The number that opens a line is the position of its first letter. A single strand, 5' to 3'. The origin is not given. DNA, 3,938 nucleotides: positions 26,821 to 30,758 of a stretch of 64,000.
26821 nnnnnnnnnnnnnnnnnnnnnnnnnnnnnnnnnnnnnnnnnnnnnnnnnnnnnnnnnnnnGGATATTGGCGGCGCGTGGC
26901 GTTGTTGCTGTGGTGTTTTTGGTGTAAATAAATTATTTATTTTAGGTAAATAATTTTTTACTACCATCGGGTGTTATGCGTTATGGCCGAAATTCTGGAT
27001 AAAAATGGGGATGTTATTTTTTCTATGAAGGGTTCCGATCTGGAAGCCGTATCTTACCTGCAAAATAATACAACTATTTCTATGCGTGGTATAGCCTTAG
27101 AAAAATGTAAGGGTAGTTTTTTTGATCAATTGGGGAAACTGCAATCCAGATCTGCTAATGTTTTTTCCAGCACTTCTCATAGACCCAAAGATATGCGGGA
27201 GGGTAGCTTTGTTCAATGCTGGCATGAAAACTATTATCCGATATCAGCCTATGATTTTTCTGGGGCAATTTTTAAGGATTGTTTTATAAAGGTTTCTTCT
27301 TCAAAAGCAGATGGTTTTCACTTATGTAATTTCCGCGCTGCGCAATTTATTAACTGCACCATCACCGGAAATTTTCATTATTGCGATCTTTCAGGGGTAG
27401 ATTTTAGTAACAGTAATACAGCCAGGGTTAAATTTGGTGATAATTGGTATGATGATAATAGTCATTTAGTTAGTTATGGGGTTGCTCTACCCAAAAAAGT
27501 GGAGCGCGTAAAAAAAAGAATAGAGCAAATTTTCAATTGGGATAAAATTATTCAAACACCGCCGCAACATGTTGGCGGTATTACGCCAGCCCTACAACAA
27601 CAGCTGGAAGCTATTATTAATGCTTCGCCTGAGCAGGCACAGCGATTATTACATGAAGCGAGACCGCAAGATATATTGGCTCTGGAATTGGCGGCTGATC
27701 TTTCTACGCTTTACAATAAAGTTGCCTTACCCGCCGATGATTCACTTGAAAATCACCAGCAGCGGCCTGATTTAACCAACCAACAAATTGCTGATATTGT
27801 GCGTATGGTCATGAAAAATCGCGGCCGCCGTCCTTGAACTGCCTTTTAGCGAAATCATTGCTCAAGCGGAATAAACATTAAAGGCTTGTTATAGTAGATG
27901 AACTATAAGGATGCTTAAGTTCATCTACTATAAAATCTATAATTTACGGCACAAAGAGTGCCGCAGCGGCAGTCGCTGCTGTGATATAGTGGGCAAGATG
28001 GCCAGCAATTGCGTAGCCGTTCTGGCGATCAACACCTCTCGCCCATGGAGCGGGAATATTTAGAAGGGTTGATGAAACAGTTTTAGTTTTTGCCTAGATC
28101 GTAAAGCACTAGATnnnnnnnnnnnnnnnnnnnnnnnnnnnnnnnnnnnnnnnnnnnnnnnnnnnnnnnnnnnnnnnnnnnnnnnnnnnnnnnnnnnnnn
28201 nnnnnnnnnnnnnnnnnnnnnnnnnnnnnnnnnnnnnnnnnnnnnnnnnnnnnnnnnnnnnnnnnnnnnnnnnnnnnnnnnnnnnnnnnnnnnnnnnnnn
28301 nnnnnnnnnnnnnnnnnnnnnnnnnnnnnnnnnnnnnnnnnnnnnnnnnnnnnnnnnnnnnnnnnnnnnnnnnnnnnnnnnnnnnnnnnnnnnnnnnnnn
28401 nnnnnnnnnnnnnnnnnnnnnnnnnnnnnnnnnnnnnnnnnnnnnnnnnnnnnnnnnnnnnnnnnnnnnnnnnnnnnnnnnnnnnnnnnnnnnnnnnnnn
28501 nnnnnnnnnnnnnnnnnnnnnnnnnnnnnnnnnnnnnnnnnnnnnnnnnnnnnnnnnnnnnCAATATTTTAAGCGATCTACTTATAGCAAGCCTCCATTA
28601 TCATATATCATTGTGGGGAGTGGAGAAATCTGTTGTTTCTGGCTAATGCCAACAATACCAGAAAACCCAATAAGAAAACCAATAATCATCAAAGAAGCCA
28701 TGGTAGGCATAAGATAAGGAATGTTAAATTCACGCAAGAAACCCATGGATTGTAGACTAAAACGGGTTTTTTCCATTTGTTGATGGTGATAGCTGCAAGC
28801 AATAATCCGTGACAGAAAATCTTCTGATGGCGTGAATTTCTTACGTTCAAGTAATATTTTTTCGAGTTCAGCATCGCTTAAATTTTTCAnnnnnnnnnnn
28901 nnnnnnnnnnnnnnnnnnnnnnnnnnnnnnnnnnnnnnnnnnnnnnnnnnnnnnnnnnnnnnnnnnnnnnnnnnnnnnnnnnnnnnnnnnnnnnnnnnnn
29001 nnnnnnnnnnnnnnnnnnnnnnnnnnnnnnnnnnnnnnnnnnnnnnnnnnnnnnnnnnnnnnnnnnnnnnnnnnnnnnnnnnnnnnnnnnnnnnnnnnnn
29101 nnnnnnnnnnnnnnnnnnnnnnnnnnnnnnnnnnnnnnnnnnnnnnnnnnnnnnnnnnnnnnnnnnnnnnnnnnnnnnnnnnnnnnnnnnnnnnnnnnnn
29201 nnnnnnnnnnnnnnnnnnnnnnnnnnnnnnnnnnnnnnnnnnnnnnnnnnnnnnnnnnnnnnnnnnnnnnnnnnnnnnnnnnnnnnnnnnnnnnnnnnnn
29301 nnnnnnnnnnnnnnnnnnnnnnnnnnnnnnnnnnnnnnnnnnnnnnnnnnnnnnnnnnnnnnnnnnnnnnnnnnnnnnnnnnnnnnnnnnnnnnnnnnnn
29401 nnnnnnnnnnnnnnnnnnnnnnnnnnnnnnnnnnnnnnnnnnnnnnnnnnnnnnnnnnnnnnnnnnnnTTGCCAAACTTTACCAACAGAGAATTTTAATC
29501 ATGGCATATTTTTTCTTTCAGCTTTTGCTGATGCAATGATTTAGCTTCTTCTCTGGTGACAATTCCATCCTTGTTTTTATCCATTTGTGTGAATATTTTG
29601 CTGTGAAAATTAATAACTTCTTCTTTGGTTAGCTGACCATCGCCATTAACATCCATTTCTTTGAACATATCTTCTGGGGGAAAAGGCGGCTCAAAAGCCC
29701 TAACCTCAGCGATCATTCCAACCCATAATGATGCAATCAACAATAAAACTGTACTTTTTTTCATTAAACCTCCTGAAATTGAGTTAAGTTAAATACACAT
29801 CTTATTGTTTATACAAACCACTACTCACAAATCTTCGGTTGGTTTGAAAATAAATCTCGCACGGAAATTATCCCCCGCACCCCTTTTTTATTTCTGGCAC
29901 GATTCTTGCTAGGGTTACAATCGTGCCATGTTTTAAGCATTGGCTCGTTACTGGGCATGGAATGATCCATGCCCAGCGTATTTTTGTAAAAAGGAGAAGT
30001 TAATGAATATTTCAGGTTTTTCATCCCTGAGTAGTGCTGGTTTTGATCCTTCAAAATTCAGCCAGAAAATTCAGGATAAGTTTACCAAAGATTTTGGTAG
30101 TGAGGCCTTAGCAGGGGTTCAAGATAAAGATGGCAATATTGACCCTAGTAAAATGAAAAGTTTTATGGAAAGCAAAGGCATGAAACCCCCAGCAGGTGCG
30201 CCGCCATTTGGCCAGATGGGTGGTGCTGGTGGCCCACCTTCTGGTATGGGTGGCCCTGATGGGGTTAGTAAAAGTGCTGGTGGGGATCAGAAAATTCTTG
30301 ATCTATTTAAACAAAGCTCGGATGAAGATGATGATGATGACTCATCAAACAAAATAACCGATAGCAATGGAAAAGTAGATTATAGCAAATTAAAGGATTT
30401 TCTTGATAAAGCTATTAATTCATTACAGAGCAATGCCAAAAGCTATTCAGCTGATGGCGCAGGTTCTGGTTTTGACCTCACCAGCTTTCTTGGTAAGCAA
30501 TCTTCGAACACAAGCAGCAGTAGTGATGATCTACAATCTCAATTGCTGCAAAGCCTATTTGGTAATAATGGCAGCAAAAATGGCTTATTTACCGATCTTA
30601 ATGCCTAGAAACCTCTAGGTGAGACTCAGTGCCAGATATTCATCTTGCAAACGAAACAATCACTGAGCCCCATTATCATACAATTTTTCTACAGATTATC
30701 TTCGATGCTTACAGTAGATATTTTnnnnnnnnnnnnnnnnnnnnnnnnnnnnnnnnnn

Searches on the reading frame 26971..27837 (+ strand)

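Call 15: search_protein_families(library=pfam, proteins=[window:26971-27837:+], max_evalue=0.001)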
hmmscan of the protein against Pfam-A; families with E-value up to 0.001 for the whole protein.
window:26971-27837:+ (288 aa): 1 family
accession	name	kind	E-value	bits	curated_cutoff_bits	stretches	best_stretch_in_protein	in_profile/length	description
PF13599.13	Pentapeptide_4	-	7.6e-05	23.1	38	1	94-155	16-78/78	Pentapeptide repeat region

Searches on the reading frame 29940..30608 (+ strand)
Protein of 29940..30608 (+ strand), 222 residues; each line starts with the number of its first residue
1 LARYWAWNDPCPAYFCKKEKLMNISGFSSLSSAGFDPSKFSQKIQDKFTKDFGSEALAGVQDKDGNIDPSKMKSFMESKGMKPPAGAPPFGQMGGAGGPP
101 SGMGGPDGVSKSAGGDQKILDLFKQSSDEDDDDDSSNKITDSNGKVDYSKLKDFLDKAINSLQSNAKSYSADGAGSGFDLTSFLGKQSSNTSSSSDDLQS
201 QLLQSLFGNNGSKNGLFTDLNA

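Call 15: search_protein_families(library=pfam, proteins=[window:29940-30608:+], max_evalue=0.001)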
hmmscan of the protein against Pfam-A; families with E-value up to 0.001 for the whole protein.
window:29940-30608:+ (222 aa): 0 families

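Call 30: search_protein_families(library=pfam, proteins=[window:29940-30608:+], max_evalue=1)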
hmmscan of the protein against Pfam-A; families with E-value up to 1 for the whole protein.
window:29940-30608:+ (222 aa): 3 families
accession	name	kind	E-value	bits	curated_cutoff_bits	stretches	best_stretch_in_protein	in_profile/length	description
PF25578.1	EF-hand_STIM1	-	0.031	14.8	32.2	0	141-167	33-59/80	Stromal interaction molecule 1-like, EF-hand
PF00036.39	EF-hand_1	-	0.047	13.7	25.4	0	61-78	11-28/29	EF hand domain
PF13405.12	EF-hand_6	-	0.049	13.8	25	0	140-156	11-27/30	EF-hand domain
